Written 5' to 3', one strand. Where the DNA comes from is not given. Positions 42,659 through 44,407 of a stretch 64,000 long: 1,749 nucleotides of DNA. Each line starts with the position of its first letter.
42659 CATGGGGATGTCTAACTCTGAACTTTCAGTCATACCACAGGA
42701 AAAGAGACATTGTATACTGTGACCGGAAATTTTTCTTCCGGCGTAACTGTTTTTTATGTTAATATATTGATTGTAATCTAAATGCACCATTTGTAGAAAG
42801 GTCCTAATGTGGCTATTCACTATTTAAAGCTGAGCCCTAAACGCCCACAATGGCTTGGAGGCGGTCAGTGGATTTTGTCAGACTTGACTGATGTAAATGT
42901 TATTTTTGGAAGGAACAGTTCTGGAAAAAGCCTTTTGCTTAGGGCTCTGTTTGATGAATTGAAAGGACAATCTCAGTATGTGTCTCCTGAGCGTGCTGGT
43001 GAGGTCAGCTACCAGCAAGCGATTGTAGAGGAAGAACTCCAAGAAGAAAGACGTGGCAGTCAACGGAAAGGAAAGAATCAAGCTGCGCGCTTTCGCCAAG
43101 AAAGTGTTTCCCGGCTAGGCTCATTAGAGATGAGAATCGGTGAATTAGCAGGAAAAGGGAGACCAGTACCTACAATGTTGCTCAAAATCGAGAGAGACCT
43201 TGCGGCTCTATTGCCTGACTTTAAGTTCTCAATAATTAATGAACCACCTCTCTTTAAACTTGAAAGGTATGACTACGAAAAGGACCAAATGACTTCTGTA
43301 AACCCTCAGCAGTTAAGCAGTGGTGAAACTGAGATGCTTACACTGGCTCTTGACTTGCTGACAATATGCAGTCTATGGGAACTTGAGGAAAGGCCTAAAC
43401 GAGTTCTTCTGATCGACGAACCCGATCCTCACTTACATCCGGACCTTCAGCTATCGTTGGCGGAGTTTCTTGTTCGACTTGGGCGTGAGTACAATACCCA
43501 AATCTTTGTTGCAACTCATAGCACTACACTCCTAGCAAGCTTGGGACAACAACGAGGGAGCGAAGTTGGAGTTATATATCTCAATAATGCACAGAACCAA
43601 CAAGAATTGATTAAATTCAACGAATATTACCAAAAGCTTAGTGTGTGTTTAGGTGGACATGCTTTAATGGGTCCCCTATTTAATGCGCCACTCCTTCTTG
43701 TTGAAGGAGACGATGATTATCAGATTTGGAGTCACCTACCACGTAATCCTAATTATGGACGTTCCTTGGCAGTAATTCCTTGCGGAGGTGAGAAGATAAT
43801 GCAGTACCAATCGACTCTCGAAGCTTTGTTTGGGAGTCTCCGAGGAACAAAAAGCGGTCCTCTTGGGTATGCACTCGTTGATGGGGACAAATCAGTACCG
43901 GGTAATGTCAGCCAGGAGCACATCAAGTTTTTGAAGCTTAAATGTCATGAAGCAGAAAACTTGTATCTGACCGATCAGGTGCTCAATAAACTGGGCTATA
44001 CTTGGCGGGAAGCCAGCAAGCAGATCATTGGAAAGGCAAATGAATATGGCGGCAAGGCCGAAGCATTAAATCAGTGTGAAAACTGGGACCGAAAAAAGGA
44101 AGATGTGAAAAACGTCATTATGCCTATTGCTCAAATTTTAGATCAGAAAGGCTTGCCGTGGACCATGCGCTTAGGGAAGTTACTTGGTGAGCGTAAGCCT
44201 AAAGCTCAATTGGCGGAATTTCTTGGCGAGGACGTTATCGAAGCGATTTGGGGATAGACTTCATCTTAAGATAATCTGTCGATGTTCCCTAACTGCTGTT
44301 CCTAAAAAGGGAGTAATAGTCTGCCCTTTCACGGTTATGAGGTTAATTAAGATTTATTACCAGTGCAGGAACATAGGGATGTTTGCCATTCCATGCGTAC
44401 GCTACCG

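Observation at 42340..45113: Candidate anti-phage defence locus: OLD-like ABC-ATPase/TOPRIM gene convergent with a HEPN-like (Rx4H) gene in an AT-rich island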

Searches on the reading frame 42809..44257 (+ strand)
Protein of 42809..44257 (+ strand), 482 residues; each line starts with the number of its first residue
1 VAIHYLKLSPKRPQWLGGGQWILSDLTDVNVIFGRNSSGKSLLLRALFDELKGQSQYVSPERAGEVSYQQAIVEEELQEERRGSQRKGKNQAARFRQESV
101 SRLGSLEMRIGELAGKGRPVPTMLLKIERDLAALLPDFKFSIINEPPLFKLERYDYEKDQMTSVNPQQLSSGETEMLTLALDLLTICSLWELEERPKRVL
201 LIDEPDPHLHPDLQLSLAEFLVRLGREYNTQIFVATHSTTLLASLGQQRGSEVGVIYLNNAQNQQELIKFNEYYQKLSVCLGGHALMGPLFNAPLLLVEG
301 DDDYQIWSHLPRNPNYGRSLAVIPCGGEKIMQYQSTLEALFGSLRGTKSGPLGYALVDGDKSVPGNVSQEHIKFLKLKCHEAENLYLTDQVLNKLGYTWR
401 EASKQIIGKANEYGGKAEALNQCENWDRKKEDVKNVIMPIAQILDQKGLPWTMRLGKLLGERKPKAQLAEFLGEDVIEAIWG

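Call 3: search_protein_families(library=pfam, proteins=[window:42809-44257:+], max_evalue=1)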
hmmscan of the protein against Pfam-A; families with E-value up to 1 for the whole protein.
window:42809-44257:+ (482 aa): 14 families
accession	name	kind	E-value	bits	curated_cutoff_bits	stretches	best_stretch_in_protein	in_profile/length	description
PF13304.12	AAA_21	-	7.6e-19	69.3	27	2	156-242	225-303/304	AAA domain, putative AbiEii toxin, Type IV TA system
PF13175.12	AAA_15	-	2.3e-14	54.2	32.1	2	189-240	315-372/374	AAA ATPase domain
PF02463.25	SMC_N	-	2.9e-06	27.3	40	1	28-244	25-204/220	RecF/RecN/SMC N terminal domain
PF00005.33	ABC_tran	-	4e-05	24.7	25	1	31-189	15-129/137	ABC transporter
PF13166.12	AAA_13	-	0.00011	21.5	36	2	23-49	12-38/713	AAA domain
PF13191.12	AAA_16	-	0.00051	21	32.6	1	31-135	28-120/167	AAA ATPase domain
PF01637.24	ATPase_2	-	0.00051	20.3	33.2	1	21-79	14-69/225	ATPase domain predominantly from Archaea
PF11398.14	DUF2813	-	0.0019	18.1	21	1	164-244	251-327/372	Protein of unknown function (DUF2813)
PF13476.12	AAA_23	-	0.0021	19.1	27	1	29-95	21-77/201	AAA domain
PF13401.12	AAA_22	-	0.008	16.9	27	0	31-61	9-42/130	AAA domain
PF14491.11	DUF4435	-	0.016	15.4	27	1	294-395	3-98/238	Protein of unknown function (DUF4435)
PF13521.12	AAA_28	-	0.033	14.8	27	1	31-80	3-50/164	AAA domain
PF20469.4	OLD-like_TOPRIM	-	0.16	12.9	23.2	1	291-340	2-56/67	Overcoming lysogenization defect protein-like, TOPRIM domain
PF13173.12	AAA_14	-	0.19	12.2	27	0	29-79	4-56/129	AAA domain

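Call 4: search_protein_families(library=padloc, proteins=[window:42809-44257:+], max_evalue=1)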
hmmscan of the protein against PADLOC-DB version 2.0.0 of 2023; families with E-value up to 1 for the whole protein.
window:42809-44257:+ (482 aa): 152 families (the best 25 are shown)
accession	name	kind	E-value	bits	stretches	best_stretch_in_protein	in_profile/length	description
PDLC02980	AriA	-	3.2e-21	74.6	2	141-243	220-304/304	-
PDLC02981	AriAB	-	7.8e-19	65.8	2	131-387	273-522/694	-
PDLC03878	NsnB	-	4.9e-18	64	2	54-245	113-284/345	-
PDLC02979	AriA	-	3.3e-16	58.1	2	161-241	292-372/373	-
PDLC00091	GajA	-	7.8e-15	52.7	1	186-245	286-345/627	AAA ATPase domain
PDLC00083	GajA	-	1e-14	51.9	1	183-243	280-340/639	AAA ATPase domain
PDLC04707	PDC-M55A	-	5e-14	50.1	2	120-245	231-352/421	-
PDLC00285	PtuA1|PtuA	-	6e-14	50.1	2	157-250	251-338/432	AAA ATPase domain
PDLC02335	AbiLi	-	6.3e-14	49.8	1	26-273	75-265/326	AbiLi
PDLC04164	AriA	-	7.4e-14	49.9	1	27-244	27-238/253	-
PDLC00271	PtuA1|PtuA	-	1.2e-13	49.4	2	126-248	209-328/421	AAA ATPase domain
PDLC02915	ATPase-Toprim_I-B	-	1.9e-13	48.1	2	197-308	256-364/623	-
PDLC00268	PtuA1|PtuA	-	2.4e-13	48.3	2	122-245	195-314/411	AAA ATPase domain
PDLC04213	HEC-02A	-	2.7e-13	48.2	2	196-272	231-306/337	-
PDLC02914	ATPase-Toprim_I-B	-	2.8e-13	47.9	2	161-269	177-270/443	-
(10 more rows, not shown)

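Call 5: search_protein_families(library=ncbifam, proteins=[window:42809-44257:+], max_evalue=1)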
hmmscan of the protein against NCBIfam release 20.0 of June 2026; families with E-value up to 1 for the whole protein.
window:42809-44257:+ (482 aa): 44 families (the best 25 are shown)
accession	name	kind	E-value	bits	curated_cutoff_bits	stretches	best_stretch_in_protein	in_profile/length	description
NF038234.1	retron_eff_Eco8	equivalog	7.2e-09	34.8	250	2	199-307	275-391/679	retron Eco8 family effector endonuclease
NF041760.1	PtuA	equivalog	2.4e-08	33.4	500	1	162-245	338-423/524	retron Ec78 anti-phage system effector ATPase PtuA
NF010068.0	PRK13548.1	equivalog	7.9e-08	31.7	261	2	165-242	134-206/261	heme ABC transporter ATP-binding protein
NF000355.4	ribo_prot_ABC_F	equivalog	4.8e-06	25.7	380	2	32-77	33-78/499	ribosomal protection-like ABC-F family protein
NF047739.1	antiphage_MADS3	equivalog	8.2e-06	25.2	420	1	163-245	311-382/427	methylation-associated defense system AAA family ATPase MAD3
TIGR00611.2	recf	equivalog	7.6e-05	22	172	1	28-123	22-117/339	DNA replication/repair protein RecF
TIGR01166.1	cbiO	subfamily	0.00022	20.7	211.8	2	28-61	19-52/190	cobalt ABC transporter, ATP-binding protein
NF041774.1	tung_ATPbind_TupC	equivalog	0.00026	20.1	400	1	164-249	124-199/319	tungstate ABC transporter ATP-binding protein TupC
NF010067.0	PRK13547.1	equivalog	0.00042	19.7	374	1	29-68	29-68/272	heme ABC transporter ATP-binding protein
NF010171.0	PRK13652.1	equivalog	0.00093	18.4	476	1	197-246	156-205/277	cobalt transporter ATP-binding subunit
TIGR04435.1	restrict_AAA_1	hypoth_equivalog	0.0012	17.7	300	1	149-238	377-466/568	restriction system-associated AAA family ATPase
TIGR02673.1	FtsE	equivalog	0.0016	18.1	264.85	1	163-245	132-203/214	cell division ATP-binding protein FtsE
TIGR03873.1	F420-0_ABC_ATP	hypoth_equivalog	0.0021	17.3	372.4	1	194-245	154-203/256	putative F420-0 ABC transporter ATP-binding protein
NF009945.0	PRK13409.1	equivalog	0.0021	16.8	469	1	28-80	367-417/592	ribosome biogenesis/translation initiation ATPase RLI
NF000171.1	ABCF_producer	exception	0.0022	16.5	800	0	191-240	477-522/541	TlrC/CarA/OleB/SrmB family ABC-F type ribosomal protection protein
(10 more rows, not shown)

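Call 6: search_solved_structures(query=window:42809-44257:+, max_evalue=0.01, show_alignments=2)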
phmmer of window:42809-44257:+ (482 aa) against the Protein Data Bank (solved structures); distinct sequences matched with E-value up to 0.01: 3.
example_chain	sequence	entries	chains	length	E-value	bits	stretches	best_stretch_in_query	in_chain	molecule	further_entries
9n69_A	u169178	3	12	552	0.00045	22.1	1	162-248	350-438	AAA family ATPase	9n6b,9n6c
9e8z_C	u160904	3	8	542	0.0055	18.5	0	134-246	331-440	Retron Ec83 probable ATPase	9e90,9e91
9u9y_A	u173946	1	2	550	0.01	17.7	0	164-246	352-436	AAA family ATPase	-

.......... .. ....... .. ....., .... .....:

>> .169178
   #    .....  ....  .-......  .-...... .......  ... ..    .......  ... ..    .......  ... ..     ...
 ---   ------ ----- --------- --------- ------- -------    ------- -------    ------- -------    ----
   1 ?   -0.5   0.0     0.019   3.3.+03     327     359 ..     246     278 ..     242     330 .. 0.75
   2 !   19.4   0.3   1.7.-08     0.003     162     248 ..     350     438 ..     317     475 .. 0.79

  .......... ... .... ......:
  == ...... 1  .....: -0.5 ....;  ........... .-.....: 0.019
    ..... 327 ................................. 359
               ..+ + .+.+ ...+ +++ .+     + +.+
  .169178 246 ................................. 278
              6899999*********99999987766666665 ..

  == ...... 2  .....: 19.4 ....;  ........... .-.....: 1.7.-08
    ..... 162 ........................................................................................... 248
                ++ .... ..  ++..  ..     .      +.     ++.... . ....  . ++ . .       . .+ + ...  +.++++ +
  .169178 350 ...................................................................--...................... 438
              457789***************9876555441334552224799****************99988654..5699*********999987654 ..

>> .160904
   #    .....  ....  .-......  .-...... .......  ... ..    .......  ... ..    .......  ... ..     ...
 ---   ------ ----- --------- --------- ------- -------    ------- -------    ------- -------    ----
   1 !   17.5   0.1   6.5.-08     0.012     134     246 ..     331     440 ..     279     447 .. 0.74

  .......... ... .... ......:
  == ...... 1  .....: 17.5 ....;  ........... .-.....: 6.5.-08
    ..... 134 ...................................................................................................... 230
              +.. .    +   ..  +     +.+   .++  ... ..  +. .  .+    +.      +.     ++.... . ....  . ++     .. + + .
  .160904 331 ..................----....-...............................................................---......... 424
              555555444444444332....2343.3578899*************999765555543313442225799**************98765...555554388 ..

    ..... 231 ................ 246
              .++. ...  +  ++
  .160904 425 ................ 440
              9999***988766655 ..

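Call 8: search_protein_families(library=phrogs, proteins=[window:42809-44257:+], max_evalue=0.1)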
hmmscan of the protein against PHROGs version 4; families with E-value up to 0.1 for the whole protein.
window:42809-44257:+ (482 aa): 16 families
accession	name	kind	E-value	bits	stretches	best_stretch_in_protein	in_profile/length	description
phrog_3940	-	unknown function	9.7e-21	75.1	1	166-279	222-339/537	-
phrog_9802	-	unknown function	5.1e-19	69.6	1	159-265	246-346/438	-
phrog_8323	-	unknown function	7.9e-18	65.3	1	167-264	288-384/623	-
phrog_4747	-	unknown function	1.6e-15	58.2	1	136-245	271-382/610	-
phrog_7507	-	unknown function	3.7e-12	47.3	1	155-238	372-446/483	-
phrog_5836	-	unknown function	1.3e-10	41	1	153-245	269-354/1071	-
phrog_8066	-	unknown function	4e-08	33.6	1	167-242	361-429/522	-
phrog_293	-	moron, auxiliary metabolic gene and host takeover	1.6e-07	30.7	1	165-246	265-336/1058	ABC transporter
phrog_14430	-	unknown function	2.3e-07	31.4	1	199-246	340-386/444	-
phrog_77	-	DNA, RNA and nucleotide metabolism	5.2e-06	26.2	1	167-242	860-934/967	SbcC-like subunit of palindrome specific endonuclease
phrog_21420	-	unknown function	1.4e-05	24.8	1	196-253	525-581/654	-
phrog_19212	-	unknown function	0.00045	19.9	1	162-249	332-416/550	-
phrog_8939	-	unknown function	0.0034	17.1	1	163-269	413-515/595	-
phrog_15167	-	other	0.0052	17.2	1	174-242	127-190/211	ATPase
phrog_2801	-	unknown function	0.0093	15.3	0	23-56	19-52/735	-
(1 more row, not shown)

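Call 9: find_homologous_proteins(query=window:42809-44257:+, max_evalue=0.00001)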
Query window:42809-44257:+ (482 aa): 578 proteins with E <= 0.00001 among 8000 candidates; the best 120 are listed.
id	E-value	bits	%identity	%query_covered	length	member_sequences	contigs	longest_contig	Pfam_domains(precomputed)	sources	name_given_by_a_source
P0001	0.0e+0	1020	92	100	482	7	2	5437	PF13175.13,PF02463.26,PF13304.13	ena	-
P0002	1.2e-281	952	86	100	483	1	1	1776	PF13175.13,PF02463.26,PF13166.13,PF13304.13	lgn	-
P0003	4.3e-270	914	82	100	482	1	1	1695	PF13175.13,PF02463.26,PF13304.13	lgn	-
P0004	1.6e-256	869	79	100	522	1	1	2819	PF13175.13,PF13304.13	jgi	jgi:predicted ATPase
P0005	4.3e-255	865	78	100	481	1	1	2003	PF13175.13,PF02463.26,PF13304.13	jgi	jgi:predicted ATPase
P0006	9.3e-180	616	57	100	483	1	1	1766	PF00005.34,PF13175.13,PF02463.26,PF13304.13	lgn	-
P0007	3.0e-179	615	56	100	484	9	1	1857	PF13175.13,PF13304.13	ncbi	-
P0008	3.7e-177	608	55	100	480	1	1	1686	PF00005.34,PF13175.13,PF02463.26,PF13304.13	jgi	jgi:ABC-type hemin transport system ATPase subunit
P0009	8.6e-177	607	56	100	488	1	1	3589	PF00005.34,PF13175.13,PF02463.26,PF13304.13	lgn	-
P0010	5.6e-165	568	51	99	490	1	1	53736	PF13175.13,PF02463.26,PF13304.13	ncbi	-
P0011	1.6e-161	556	50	99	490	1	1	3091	PF13175.13,PF02463.26,PF13304.13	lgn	-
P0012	8.0e-161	554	50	99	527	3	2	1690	PF13175.13,PF13401.13,PF02463.26,PF13304.13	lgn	-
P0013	3.0e-160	552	50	100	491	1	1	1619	PF00005.34,PF13175.13,PF02463.26,PF13304.13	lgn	-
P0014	5.3e-160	551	51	100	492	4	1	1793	PF00005.34,PF13175.13,PF13304.13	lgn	-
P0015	2.6e-158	546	55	100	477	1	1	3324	PF13175.13,PF13401.13,PF02463.26,PF13304.13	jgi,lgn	jgi:predicted ATPase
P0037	2.7e-148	513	49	100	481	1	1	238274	PF11398.15,PF13175.13,PF02463.26,PF13304.13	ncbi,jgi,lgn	ncbi:MAG: AAA family ATPase [Patescibacteria group bacterium]|jgi:predicted ATP-dependent endonuclea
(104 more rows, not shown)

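Call 13: find_encoding_contigs(protein=P0037, flank=6000, max_places=4)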
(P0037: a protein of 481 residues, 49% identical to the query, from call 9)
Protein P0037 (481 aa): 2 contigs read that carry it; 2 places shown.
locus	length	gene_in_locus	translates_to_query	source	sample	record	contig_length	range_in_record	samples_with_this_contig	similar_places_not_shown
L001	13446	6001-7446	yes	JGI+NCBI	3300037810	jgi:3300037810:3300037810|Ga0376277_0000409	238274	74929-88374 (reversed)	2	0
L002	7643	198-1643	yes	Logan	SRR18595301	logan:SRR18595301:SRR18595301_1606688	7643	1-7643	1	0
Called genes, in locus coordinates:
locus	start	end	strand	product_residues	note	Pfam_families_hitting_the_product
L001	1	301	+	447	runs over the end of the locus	PF22053:DUF6938 (weak)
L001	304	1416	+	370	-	PF11258:DUF3048, PF17479:DUF3048_C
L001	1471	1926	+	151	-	PF00011:HSP20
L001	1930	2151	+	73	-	PF11213:DUF3006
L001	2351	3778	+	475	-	PF01943:Polysacc_synt, PF13440:Polysacc_synt_3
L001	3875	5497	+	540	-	PF04932:Wzy_C, PF04266:ASCH (weak)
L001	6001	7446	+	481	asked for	PF02463:SMC_N (weak), PF11398:DUF2813 (faint), PF13304:AAA_21, PF13175:AAA_15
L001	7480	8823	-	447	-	PF00239:Resolvase, PF07508:Recombinase, PF13408:Zn_ribbon_recom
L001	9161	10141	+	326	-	-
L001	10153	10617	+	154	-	PF14472:DUF4429 (weak), PF09851:SHOCT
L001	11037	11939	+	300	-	-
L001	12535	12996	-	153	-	PF22296:bAvd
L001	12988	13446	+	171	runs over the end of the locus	PF00078:RVT_1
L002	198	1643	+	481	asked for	PF02463:SMC_N (weak), PF11398:DUF2813 (faint), PF13304:AAA_21, PF13175:AAA_15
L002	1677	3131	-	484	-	PF00239:Resolvase, PF07508:Recombinase, PF13408:Zn_ribbon_recom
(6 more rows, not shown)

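Call 16: find_related_loci(query=A1, collection=genome_contigs, flank=8000)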
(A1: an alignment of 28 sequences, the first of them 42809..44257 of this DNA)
Query A1 (482 aa) in genome_contigs; peptide patterns used: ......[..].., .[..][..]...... (x = any residue, [..] = any of these).
599 stretches matched a pattern (row limit reached: there are more); 422 encode a relative of the query (tblastn E <= 1e-3); the best 80 are kept; 80 distinct loci.
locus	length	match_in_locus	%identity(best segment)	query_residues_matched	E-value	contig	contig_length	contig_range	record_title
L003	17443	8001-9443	49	1-482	2e-157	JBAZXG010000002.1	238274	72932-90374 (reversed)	MAG: Patescibacteria group bacterium isolate SO_2017_GW1_50 NODE_409_length_238274_cov_1.725329_OW334_2017, whole genome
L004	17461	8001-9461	48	1-481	1e-143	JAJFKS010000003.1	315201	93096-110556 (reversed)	MAG: Woeseiaceae bacterium isolate OFTM327 OFTM327_2, whole genome shotgun sequence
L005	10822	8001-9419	46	1-482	1e-138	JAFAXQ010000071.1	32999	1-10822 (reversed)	MAG: Ktedonobacteraceae bacterium isolate CP_BM_RX_R7_7 BM_RX_R7_k147_1287624, whole genome shotgun sequence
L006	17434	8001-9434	46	1-481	1e-136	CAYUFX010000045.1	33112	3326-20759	MAG TPA_asm: uncultured Pirellulales bacterium isolate binchicken_co89_457 genome assembly, contig: NODE_1917_length_331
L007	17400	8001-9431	46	1-482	3e-138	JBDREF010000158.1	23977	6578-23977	MAG: Planctomycetota bacterium isolate MEGAHIT-group-1.301 k141_1012974, whole genome shotgun sequence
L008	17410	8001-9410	45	12-482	4e-135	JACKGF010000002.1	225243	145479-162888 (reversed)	MAG: Candidatus Nomurabacteria bacterium isolate HK-STAS-PATE-27 HK-STAS-PATE-27_2, whole genome shotgun sequence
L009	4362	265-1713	46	1-482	4e-137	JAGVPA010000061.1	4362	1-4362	MAG: bacterium isolate DeMMO3_36 c_000000031957, whole genome shotgun sequence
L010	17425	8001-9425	43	2-481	7e-134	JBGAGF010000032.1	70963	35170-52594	MAG: Aggregatilineales bacterium isolate MAG_MBR_H125.30 MBRH125-30_opera_contig_1437, whole genome shotgun sequence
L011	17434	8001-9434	44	1-482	1e-133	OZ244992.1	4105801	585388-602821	MAG: Nitrospirales bacterium isolate 1935713a-f4d8-487d-9b37-0ace22a13f9c genome assembly, chromosome: 1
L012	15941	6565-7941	48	12-482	2e-132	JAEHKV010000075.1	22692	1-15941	MAG: Nitrosopumilales archaeon isolate NPMR_NP_theta_1 NPMRTH1C00076, whole genome shotgun sequence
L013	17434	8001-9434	45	1-481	2e-132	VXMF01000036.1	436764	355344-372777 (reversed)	MAG: Terriglobia bacterium isolate SB0661_bin_30 NODE_15_length_436764_cov_77.113121, whole genome shotgun sequence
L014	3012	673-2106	45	1-481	4e-137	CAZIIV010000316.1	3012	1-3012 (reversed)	MAG TPA_asm: uncultured Desulfobacteraceae bacterium isolate SRP319275_co2_170 genome assembly, contig: NODE_44250_lengt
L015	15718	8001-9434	45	1-481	2e-131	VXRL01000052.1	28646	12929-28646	MAG: Terriglobia bacterium isolate SB0664_bin_31 NODE_1085_length_28646_cov_19.762758, whole genome shotgun sequence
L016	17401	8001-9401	44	11-482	4e-128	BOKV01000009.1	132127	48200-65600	MAG: Alphaproteobacteria bacterium BroJett030 DNA, sequence09, whole genome shotgun sequence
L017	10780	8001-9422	44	4-482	1e-127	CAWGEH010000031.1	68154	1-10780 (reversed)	MAG: uncultured Alphaproteobacteria bacterium isolate MFD02159.bin.1.34 genome assembly, contig: contig_79914, whole gen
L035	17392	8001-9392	32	12-482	2e-73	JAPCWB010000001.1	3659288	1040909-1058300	Novosphingobium sp. MW5 contig_1, whole genome shotgun sequence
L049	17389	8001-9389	30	23-480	2e-51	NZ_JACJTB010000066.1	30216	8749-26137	Nostoc spongiaeforme FACHB-130 contig66, whole genome shotgun sequence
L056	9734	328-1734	30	16-480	2e-49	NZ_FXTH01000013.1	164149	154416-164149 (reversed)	Fodinibius sediminis strain DSM 21194, whole genome shotgun sequence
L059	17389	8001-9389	28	23-481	1e-48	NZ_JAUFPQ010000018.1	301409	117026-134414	Halomonas maura strain CECT 5298 platanus_K_25_97_18, whole genome shotgun sequence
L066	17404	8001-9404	29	18-480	6e-48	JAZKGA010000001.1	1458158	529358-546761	MAG: Pseudomonadota bacterium isolate DC_RB_04_SPN110320-bin026_1 DCRB04SPN_B026_1_000000000001, whole genome shotgun se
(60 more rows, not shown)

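Call 18: find_encoding_contigs(protein=P0001, flank=6000, max_places=3)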
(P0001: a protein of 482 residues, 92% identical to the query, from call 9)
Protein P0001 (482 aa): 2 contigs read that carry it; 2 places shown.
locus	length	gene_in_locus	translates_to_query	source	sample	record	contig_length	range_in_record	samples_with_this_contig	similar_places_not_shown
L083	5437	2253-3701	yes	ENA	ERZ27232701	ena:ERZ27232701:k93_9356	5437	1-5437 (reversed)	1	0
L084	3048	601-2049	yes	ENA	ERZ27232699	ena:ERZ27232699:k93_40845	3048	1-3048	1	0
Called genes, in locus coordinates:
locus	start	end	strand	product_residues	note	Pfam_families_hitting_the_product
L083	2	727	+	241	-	?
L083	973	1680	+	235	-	PF00515:TPR_1, PF07719:TPR_2, PF13424:TPR_12, PF13414:TPR_11, PF00515:TPR_1, PF13181:TPR_8, PF13432:TPR_16, PF13414:TPR_11, +11 more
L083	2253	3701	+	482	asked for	PF02463:SMC_N (faint), PF13175:AAA_15, PF13304:AAA_21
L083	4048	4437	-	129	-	PF05899:Cupin_3 (weak), PF07883:Cupin_2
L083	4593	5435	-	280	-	?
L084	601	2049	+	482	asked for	PF02463:SMC_N (faint), PF13175:AAA_15, PF13304:AAA_21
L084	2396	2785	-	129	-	PF05899:Cupin_3 (weak), PF07883:Cupin_2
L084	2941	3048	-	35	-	?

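Call 22: search_solved_structures(query=A1, max_evalue=1, show_alignments=0)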
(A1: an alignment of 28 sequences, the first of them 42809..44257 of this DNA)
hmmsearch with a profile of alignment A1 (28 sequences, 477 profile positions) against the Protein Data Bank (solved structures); distinct sequences matched with E-value up to 1: 104 (the best 60 are shown).
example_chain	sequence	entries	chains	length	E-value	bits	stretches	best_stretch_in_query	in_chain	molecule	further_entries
9e8z_C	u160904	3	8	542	5.3e-11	44.8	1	113-237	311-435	Retron Ec83 probable ATPase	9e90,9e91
9n69_A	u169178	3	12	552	4.7e-10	41.6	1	122-242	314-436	AAA family ATPase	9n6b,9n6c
9u9y_A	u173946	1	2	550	2.3e-09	39.4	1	110-242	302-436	AAA family ATPase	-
9vkz_A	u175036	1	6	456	2.4e-09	39.3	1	112-242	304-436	Retron Ec78 probable ATPase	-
9kjx_B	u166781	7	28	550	3.3e-09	38.9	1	110-242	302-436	AAA family ATPase | Retron I-A effector PtuA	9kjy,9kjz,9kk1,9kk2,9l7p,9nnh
9vh1_D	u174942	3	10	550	3.9e-09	38.6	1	112-242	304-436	Retron Ec78 probable ATPase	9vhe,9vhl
9o4a_A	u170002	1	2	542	1.2e-08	37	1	113-237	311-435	Retron Ec83 probable ATPase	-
8ux9_B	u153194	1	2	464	1.5e-08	36.7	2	113-237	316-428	AriA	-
8v45_A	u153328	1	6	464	1.5e-08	36.7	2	113-237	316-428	AriA antitoxin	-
9nnb_C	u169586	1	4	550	2.5e-08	35.9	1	110-242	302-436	Retron I-A effector PtuA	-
9nnk_C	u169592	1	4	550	9.6e-08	34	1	110-242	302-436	Retreon I-A effector PtuA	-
8v46_A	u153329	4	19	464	1.1e-07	33.8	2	113-237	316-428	AriA antitoxin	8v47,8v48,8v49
22bu_B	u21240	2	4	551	2e-07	33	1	116-240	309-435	AAA family ATPase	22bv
8ee4_A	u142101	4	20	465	2.6e-07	32.6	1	92-241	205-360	PtuA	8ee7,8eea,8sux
6p74_A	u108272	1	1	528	7.3e-07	31.1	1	193-236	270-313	Putative ATP-dependent endonuclease of the OLD family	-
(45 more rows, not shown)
